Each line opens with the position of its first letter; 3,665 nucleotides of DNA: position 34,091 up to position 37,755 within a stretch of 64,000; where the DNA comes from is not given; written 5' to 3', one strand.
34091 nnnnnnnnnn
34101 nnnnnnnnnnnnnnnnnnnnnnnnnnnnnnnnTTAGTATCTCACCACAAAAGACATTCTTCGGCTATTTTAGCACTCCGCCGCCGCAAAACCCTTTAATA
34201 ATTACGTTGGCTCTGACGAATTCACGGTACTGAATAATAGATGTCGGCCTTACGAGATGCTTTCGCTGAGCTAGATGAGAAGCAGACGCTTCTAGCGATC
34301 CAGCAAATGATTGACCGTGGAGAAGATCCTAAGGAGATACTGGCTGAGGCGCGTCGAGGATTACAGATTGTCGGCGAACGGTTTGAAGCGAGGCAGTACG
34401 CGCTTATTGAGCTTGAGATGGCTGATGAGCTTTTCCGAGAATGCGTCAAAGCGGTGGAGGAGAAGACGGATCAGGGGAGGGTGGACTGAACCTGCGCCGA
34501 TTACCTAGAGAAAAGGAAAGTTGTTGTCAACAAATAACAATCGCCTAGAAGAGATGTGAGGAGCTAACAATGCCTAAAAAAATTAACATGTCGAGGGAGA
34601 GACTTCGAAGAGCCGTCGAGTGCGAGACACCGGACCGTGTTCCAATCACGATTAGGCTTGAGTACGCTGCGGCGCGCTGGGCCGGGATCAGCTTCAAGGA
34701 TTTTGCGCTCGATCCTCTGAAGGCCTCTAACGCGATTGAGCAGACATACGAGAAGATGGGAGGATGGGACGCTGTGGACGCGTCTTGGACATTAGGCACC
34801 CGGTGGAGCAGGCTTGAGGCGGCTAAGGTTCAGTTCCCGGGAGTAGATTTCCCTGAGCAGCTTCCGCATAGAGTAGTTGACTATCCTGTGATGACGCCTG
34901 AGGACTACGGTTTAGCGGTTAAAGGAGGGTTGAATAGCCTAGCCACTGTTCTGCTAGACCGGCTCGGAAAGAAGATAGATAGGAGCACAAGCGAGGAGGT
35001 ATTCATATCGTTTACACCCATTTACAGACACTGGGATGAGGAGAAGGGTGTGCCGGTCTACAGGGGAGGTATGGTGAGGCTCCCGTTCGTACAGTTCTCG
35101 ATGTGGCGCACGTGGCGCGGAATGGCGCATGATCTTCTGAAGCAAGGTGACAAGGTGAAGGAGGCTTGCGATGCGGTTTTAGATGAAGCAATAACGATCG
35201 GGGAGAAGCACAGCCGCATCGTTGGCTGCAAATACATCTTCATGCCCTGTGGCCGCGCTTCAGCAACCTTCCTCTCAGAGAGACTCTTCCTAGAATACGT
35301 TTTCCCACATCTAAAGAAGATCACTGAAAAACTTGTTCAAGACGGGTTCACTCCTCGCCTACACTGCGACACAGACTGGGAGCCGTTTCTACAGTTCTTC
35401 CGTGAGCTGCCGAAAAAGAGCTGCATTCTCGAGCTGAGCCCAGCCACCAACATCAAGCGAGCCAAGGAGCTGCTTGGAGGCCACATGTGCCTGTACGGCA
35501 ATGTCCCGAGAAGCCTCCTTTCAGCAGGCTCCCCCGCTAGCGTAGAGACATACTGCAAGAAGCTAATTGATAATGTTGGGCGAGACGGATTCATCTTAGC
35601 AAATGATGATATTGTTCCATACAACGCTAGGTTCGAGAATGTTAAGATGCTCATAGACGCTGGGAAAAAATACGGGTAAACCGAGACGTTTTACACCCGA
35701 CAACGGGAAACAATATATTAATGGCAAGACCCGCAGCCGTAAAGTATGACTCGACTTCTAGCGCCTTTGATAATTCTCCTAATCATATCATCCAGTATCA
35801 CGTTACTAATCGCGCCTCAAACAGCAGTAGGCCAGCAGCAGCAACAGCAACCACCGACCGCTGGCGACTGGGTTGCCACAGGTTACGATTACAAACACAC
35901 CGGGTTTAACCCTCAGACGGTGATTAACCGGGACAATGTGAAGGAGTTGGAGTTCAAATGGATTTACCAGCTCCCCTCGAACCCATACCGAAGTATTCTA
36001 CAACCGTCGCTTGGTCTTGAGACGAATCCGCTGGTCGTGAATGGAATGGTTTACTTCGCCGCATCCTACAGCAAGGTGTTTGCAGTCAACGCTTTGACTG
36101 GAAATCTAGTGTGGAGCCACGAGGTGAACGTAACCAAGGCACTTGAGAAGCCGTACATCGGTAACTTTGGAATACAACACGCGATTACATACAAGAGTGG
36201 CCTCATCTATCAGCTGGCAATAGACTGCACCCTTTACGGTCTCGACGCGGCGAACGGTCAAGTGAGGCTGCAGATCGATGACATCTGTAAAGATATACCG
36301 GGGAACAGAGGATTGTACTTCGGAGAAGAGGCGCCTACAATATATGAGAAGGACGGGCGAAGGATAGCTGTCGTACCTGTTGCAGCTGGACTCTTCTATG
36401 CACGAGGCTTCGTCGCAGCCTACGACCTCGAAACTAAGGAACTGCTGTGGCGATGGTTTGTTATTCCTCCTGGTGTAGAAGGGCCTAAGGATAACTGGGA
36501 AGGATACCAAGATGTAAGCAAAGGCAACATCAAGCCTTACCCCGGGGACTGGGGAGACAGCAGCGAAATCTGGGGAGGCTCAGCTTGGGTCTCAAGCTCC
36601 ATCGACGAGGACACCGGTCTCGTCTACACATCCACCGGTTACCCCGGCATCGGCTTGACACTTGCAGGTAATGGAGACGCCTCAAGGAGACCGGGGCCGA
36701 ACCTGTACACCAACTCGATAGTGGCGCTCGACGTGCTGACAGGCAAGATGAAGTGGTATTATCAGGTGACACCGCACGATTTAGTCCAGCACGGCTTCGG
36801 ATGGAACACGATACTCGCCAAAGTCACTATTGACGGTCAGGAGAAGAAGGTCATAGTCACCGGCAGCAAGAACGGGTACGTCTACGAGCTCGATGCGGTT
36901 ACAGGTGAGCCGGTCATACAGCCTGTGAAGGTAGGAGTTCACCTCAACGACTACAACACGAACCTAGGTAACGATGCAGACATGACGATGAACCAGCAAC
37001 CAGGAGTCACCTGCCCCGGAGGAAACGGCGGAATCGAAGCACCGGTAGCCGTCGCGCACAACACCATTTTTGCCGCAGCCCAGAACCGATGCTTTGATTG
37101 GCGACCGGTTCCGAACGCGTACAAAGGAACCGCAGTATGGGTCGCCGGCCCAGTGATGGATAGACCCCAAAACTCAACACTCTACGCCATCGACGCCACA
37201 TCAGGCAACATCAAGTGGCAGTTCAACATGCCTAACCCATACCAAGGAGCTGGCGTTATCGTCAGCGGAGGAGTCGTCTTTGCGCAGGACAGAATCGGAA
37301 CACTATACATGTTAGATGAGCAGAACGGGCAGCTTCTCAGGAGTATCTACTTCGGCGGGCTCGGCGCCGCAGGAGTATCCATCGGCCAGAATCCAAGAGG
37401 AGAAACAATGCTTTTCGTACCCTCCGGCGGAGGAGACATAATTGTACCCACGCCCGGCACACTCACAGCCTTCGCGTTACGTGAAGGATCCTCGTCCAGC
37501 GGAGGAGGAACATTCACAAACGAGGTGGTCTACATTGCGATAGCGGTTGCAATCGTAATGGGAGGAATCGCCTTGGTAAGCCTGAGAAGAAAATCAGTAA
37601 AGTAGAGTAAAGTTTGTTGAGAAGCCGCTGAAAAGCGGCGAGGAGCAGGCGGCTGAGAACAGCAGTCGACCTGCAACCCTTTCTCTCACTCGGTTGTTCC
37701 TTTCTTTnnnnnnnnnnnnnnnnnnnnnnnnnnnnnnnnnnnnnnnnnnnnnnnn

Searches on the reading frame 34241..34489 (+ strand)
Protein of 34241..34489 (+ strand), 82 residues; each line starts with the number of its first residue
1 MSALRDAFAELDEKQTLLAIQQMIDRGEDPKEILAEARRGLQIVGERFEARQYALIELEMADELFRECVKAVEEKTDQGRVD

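Call 3: search_protein_families(library=pfam, proteins=[window:34241-34489:+], max_evalue=0.01)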
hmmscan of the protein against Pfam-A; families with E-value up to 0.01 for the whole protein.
window:34241-34489:+ (82 aa): 1 family
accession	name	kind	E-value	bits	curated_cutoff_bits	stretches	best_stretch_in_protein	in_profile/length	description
PF02607.22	B12-binding_2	-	3.7e-07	30.7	23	1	3-72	4-73/74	B12 binding domain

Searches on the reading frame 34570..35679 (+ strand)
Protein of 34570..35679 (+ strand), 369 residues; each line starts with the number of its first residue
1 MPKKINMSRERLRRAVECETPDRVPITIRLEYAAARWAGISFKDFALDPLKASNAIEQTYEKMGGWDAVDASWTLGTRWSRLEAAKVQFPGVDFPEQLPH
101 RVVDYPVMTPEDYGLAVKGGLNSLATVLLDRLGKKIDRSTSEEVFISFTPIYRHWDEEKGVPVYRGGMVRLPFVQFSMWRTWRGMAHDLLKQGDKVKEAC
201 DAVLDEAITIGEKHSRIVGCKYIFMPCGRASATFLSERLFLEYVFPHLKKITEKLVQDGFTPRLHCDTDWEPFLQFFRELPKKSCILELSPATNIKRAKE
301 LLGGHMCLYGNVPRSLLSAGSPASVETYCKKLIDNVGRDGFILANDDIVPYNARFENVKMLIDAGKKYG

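Call 3: search_protein_families(library=pfam, proteins=[window:34570-35679:+], max_evalue=0.01)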
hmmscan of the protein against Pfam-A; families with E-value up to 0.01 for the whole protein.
window:34570-35679:+ (369 aa): 1 family
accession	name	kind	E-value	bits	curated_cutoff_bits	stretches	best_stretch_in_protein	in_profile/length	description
PF01208.23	URO-D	-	8.1e-22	78.1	23.9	2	179-368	153-346/346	Uroporphyrinogen decarboxylase (URO-D)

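Call 4: search_protein_families(library=ncbifam, proteins=[window:34570-35679:+], max_evalue=0.01)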
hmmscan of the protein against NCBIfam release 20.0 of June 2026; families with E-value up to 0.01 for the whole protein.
window:34570-35679:+ (369 aa): 4 families
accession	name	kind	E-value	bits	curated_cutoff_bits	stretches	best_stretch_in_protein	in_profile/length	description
NF004889.0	PRK06252.1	subfamily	1.3e-11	44.1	244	1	176-368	152-336/340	methylcobalamin:coenzyme M methyltransferase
TIGR01463.1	mtaA_cmuA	subfamily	1.8e-08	34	235.4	1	190-367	165-337/340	MtaA/CmuA family methyltransferase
NF040654.1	MtaA_Meth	equivalog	4.2e-05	22.6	400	1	189-368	163-335/337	methylcobamide:CoM methyltransferase MtaA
TIGR01464.1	hemE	equivalog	0.00017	20.7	302.95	1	231-363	203-334/338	uroporphyrinogen decarboxylase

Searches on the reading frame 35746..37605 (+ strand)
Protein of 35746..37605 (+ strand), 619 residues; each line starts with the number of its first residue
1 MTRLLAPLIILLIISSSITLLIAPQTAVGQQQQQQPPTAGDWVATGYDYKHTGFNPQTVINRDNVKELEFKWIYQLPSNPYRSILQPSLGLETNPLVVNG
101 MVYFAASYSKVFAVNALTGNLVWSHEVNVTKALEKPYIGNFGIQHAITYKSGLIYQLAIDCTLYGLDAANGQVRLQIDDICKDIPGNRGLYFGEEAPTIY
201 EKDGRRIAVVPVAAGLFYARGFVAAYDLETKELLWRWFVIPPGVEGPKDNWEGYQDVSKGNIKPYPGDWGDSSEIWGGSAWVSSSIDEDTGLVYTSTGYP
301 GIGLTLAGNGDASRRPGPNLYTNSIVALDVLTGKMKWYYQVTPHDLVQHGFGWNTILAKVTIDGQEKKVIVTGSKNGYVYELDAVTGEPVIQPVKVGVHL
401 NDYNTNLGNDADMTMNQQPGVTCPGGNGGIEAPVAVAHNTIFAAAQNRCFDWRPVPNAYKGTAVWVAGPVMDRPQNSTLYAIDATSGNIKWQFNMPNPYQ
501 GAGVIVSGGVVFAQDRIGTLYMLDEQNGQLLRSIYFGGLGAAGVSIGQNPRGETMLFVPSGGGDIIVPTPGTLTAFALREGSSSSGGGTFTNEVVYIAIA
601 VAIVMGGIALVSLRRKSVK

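Call 3: search_protein_families(library=pfam, proteins=[window:35746-37605:+], max_evalue=0.01)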
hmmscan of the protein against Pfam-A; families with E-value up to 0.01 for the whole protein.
window:35746-37605:+ (619 aa): 3 families
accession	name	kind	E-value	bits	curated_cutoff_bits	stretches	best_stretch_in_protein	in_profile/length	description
PF01011.28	PQQ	-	6.8e-52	177.4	26.7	1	42-392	1-337/595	Glucose/ethanol/alcohol dehydrogenase, beta-propeller domain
PF13360.13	PQQ_2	-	8.7e-18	65.3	27.6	2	475-543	41-107/233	Outer membrane protein assembly factor BamB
PF13570.13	Beta-prop_ACSF4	-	1.5e-08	34.9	133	0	478-533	156-209/329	Beta-alanine-activating enzyme, beta-propeller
